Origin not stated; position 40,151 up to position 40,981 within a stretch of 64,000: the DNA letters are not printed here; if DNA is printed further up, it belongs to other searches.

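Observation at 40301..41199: ASRT-like (sensory rhodopsin transducer family) protein translationally coupled to a YgjV-like multi-pass membrane protein in an organism that does not look photosynthetic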

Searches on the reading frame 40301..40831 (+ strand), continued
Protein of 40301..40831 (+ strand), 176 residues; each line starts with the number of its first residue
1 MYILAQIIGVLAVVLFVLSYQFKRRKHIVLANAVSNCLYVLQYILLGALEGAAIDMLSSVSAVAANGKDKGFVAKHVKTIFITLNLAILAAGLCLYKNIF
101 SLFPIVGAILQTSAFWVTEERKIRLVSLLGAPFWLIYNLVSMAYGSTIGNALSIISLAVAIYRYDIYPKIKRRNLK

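Call 46: fold_search(model_id=the predicted structure, library=pdb)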
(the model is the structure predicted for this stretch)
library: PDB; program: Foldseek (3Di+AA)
matches with E <= 10: 286; with E <= 0.001: 0
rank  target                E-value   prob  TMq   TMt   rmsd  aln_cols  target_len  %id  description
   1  7w7r_B                7.7e-01  0.16  0.23  0.20  15.5       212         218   13  High resolution structure of a fish aquaporin reveals a novel extracellular fold. (released 2022-10-12)
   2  7w7r_D                1.0e+00  0.13  0.23  0.19  15.3       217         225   13  High resolution structure of a fish aquaporin reveals a novel extracellular fold. (released 2022-10-12)
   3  7w7s                  1.1e+00  0.10  0.20  0.17  15.6       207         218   14  High resolution structure of a fish aquaporin reveals a novel extracellular fold. (released 2022-10-12)
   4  5n5r_A                1.1e+00  0.11  0.20  0.17  15.0       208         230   13  14-3-3 sigma in complex with TAZ pS89 peptide and fragment NV1 (released 2017-07-19)
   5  9jgl_A                1.3e+00  0.14  0.22  0.18  15.6       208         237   12  Crystal Structure of 14-3-3 sigma in complex with a phosphoserine peptide from MEX3B (released 2025-09-10)
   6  4dhq                  1.5e+00  0.13  0.21  0.18  14.8       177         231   14  Small-molecule inhibitors of 14-3-3 protein-protein interactions from virtual screening (released 2013-07-31)
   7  7t1s_A                1.6e+00  0.12  0.23  0.19  12.9       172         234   10  Crystal structure of a bacterial sterol transporter (released 2022-12-14)
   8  7w7r_A                1.6e+00  0.11  0.23  0.19  15.4       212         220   12  High resolution structure of a fish aquaporin reveals a novel extracellular fold. (released 2022-10-12)
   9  3t0l                  1.7e+00  0.14  0.26  0.21  13.8       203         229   13  Small-molecule inhibitors of 14-3-3 protein-protein interactions from virtual screening (released 2012-12-26)
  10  5n5t_A                1.8e+00  0.13  0.22  0.18  15.3       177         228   14  14-3-3 sigma in complex with TAZ pS89 peptide and fragment NV2 (released 2017-07-19)
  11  4fl5_A                1.8e+00  0.11  0.22  0.20  13.9       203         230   11  Crystal structure of human 14-3-3 sigma in complex with a Tau-protein peptide surrounding pS214 (released 2013-12-11)
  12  1pq9_D                1.9e+00  0.12  0.24  0.20  16.4       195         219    9  HUMAN LXR BETA HORMONE RECEPTOR COMPLEXED WITH T0901317 COMPLEX (released 2003-09-09)
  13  5lu1_A                1.9e+00  0.13  0.25  0.21  14.8       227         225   11  Human 14-3-3 sigma CLU3 mutant complexed with short HSPB6 phosphopeptide (released 2017-02-01)
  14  8e0n_C                1.9e+00  0.12  0.23  0.23  13.8       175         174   10  Homotrimeric variant of tcTRP9, BGL18 (released 2023-04-12)
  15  5lu1_F                2.0e+00  0.15  0.27  0.22  14.1       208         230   11  Human 14-3-3 sigma CLU3 mutant complexed with short HSPB6 phosphopeptide (released 2017-02-01)
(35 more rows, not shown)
